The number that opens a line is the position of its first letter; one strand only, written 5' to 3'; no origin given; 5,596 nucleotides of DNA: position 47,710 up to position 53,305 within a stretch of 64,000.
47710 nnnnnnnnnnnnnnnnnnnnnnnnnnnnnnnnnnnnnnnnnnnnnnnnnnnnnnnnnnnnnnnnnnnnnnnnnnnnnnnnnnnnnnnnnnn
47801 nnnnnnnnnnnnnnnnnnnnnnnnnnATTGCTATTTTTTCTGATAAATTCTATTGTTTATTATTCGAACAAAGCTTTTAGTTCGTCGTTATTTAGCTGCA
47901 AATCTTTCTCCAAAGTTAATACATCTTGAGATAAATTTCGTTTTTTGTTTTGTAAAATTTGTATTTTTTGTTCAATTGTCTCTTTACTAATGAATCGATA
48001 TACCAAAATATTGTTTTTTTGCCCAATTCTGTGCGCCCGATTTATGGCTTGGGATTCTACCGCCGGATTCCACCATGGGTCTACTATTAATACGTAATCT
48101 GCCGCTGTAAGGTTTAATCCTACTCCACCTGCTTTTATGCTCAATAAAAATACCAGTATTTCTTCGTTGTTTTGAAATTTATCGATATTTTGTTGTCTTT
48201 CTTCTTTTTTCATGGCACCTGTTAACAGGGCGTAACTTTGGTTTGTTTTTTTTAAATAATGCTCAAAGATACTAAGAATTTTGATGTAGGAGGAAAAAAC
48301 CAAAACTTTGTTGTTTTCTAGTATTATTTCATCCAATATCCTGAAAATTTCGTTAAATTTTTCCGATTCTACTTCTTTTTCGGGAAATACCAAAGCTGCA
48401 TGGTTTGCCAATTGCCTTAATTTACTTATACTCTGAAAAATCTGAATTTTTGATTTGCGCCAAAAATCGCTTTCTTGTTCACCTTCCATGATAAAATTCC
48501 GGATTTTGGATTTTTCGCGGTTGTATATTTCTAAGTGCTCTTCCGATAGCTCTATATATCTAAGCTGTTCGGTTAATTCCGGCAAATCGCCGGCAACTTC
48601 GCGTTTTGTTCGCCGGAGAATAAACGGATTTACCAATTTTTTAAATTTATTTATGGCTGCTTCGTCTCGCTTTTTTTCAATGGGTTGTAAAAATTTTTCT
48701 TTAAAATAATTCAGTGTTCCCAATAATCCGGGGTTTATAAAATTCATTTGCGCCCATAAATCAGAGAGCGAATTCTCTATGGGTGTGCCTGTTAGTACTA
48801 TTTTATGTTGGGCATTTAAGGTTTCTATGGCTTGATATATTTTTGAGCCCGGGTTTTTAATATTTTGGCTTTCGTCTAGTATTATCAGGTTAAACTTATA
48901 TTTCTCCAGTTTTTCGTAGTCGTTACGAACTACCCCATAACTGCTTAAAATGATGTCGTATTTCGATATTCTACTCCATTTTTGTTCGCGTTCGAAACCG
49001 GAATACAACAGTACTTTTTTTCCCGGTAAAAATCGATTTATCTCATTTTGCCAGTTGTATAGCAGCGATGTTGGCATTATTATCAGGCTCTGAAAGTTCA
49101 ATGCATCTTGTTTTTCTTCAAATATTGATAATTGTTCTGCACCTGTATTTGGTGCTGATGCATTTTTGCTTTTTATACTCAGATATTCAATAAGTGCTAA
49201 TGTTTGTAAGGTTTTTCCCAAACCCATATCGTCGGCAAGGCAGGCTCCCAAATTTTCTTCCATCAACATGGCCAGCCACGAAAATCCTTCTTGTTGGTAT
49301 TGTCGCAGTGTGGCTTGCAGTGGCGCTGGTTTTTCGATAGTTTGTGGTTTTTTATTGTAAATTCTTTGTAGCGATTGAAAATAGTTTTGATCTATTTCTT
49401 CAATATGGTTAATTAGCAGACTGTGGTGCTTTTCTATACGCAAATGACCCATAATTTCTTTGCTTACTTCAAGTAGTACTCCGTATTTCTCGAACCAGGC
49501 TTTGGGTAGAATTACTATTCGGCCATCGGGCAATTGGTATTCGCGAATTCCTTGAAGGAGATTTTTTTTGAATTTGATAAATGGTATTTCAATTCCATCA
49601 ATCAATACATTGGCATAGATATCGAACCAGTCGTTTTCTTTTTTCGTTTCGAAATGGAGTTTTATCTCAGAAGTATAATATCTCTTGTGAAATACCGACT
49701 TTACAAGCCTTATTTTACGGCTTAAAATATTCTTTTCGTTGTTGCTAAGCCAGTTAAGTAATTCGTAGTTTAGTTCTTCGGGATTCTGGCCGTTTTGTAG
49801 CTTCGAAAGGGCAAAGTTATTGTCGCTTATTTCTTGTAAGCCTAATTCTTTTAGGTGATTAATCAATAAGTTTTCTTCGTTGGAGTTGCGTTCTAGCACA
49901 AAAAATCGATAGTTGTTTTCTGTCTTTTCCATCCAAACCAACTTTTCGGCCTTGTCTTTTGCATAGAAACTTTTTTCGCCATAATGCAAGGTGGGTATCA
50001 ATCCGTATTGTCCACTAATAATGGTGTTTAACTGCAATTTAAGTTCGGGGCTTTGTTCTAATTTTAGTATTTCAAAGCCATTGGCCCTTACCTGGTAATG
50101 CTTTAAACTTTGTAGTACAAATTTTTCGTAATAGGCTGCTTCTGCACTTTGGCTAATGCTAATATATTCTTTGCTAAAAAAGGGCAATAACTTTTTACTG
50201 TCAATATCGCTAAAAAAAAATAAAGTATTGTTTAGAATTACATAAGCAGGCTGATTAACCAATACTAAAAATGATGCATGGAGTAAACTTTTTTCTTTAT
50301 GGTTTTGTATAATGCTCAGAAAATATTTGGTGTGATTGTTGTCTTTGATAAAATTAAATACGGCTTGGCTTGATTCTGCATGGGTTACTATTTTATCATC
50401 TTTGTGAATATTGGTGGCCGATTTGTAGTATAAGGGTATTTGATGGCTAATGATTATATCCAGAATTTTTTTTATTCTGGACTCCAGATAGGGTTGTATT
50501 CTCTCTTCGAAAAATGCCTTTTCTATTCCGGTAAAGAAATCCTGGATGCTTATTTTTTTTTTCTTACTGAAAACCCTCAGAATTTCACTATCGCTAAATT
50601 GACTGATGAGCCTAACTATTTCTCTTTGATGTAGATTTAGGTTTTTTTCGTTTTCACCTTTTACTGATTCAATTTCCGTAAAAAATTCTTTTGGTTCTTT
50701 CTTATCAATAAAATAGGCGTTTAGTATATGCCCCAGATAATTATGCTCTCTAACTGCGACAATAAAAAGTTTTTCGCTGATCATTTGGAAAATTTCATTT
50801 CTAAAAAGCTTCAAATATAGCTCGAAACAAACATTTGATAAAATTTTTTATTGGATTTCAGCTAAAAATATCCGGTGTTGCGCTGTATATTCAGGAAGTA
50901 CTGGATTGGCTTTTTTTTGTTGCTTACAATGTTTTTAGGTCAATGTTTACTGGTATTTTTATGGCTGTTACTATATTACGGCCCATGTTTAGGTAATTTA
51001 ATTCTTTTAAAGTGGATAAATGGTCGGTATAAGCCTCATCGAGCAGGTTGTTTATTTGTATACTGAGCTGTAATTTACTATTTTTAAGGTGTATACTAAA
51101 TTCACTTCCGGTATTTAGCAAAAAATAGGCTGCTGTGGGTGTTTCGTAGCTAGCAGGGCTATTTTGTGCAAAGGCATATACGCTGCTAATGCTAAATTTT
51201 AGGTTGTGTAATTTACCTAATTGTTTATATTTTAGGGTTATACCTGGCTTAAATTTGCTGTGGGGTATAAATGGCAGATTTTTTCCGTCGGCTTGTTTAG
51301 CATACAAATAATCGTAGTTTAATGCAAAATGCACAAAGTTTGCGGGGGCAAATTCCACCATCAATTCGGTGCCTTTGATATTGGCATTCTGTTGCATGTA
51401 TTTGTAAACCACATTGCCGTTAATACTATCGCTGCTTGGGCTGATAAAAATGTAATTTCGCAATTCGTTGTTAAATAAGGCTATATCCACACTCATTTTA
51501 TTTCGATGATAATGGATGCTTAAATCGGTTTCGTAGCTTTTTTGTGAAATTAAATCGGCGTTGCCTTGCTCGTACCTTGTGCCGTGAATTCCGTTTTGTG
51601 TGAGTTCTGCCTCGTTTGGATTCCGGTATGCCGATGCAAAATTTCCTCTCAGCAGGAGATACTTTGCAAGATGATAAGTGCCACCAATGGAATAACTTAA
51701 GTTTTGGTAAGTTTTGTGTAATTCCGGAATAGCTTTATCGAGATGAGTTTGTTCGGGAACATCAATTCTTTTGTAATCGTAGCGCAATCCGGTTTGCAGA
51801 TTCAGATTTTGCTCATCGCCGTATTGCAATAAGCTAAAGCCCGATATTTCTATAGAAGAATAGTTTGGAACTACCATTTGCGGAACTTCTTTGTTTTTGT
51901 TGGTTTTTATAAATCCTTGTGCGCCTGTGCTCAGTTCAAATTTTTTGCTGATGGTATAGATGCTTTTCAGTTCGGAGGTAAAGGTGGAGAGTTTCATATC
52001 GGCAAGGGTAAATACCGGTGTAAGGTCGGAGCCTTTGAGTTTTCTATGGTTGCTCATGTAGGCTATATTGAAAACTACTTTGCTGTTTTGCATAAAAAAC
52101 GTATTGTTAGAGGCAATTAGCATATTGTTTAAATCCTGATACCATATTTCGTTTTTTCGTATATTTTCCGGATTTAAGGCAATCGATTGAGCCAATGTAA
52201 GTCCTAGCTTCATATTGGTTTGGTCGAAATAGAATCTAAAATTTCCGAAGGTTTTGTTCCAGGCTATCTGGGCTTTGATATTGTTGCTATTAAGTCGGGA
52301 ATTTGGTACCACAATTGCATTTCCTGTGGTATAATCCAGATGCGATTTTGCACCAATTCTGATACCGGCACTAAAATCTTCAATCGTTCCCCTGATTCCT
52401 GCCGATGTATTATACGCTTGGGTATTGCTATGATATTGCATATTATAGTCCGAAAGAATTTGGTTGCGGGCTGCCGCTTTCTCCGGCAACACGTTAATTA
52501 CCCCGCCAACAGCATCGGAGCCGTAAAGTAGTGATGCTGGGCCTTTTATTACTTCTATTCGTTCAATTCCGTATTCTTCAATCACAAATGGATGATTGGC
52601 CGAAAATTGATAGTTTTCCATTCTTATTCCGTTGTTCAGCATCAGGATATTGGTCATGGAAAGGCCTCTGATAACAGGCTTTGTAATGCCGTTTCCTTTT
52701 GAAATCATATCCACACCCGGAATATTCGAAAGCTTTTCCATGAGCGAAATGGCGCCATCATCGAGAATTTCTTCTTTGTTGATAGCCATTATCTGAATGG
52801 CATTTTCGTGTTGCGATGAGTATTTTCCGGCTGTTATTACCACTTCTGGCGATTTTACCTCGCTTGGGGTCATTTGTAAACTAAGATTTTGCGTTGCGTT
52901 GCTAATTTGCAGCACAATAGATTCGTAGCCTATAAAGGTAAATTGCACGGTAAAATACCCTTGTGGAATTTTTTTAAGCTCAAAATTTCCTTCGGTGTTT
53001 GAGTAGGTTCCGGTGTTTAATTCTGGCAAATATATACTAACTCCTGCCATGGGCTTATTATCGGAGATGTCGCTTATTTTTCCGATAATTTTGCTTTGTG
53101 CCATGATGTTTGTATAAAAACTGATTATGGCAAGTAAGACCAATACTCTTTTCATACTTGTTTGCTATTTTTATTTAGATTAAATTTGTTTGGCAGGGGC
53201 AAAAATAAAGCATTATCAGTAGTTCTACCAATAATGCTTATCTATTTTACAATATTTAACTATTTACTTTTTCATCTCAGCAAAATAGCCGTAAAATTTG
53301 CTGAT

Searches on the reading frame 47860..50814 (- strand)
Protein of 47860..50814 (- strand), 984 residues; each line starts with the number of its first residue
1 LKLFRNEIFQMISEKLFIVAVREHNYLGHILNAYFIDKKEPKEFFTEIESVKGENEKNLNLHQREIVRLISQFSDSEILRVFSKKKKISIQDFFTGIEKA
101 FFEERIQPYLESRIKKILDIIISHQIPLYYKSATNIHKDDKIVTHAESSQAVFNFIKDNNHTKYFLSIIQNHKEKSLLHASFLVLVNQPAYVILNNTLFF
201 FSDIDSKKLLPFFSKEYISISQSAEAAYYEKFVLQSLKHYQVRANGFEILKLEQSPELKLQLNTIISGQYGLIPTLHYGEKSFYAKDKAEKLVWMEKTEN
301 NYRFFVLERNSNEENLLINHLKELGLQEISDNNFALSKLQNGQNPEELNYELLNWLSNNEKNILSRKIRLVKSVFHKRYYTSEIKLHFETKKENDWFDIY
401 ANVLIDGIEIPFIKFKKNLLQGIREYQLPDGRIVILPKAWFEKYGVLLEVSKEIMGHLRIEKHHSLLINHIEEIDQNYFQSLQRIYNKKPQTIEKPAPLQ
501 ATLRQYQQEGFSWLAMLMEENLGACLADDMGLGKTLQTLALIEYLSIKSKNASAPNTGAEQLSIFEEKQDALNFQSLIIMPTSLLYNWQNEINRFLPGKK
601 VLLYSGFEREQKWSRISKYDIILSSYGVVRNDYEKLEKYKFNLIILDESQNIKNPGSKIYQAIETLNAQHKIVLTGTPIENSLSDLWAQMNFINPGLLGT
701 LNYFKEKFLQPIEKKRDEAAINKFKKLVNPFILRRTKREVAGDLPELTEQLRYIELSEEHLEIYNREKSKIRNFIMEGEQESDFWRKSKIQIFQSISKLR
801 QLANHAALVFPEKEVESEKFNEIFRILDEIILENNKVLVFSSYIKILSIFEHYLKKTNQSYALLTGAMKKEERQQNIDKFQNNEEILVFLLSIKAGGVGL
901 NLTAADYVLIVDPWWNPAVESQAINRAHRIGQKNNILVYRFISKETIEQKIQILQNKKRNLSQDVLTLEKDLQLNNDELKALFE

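Call 3: search_protein_families(library=pfam, proteins=[window:47860-50814:-], max_evalue=0.1)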
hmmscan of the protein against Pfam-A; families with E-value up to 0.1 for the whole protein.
window:47860-50814:- (984 aa): 6 families
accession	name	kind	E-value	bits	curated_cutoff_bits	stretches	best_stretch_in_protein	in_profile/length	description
PF00176.29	SNF2-rel_dom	-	3e-71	240.3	24.9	1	506-806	1-288/290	SNF2-related domain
PF00271.37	Helicase_C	-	4.2e-24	85.3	23.5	1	824-931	3-110/110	Helicase conserved C-terminal domain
PF04851.21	ResIII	-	1.8e-09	38.2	22.5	1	502-679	3-163/164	Type III restriction enzyme, res subunit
PF00270.35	DEAD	-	2e-07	31.3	26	1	526-681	19-162/167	DEAD/DEAH box helicase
PF16203.11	ERCC3_RAD25_C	-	0.00032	20.5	27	1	833-948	59-174/248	ERCC3/RAD25/XPB C-terminal helicase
PF13173.12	AAA_14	-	0.069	13.6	27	0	603-678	33-99/129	AAA domain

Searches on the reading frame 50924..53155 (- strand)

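Call 92: search_protein_families(library=pfam, proteins=[window:50924-53155:-], max_evalue=0.00001)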
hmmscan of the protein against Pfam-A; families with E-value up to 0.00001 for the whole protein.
window:50924-53155:- (743 aa): 4 families
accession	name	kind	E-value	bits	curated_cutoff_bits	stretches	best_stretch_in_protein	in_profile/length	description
PF00593.30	TonB_dep_Rec_b-barrel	-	4.3e-28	99.8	27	1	263-704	26-436/436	TonB dependent receptor-like, beta-barrel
PF07715.20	Plug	-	3.9e-21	76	23.9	1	118-219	5-107/107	TonB-dependent Receptor Plug Domain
PF13715.12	CarbopepD_reg_2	-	1.7e-18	66.9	32.2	1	24-107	2-88/88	CarboxypepD_reg-like domain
PF13620.12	CarboxypepD_reg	-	1.7e-08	35.1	32.3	1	23-85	2-68/82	Carboxypeptidase regulatory-like domain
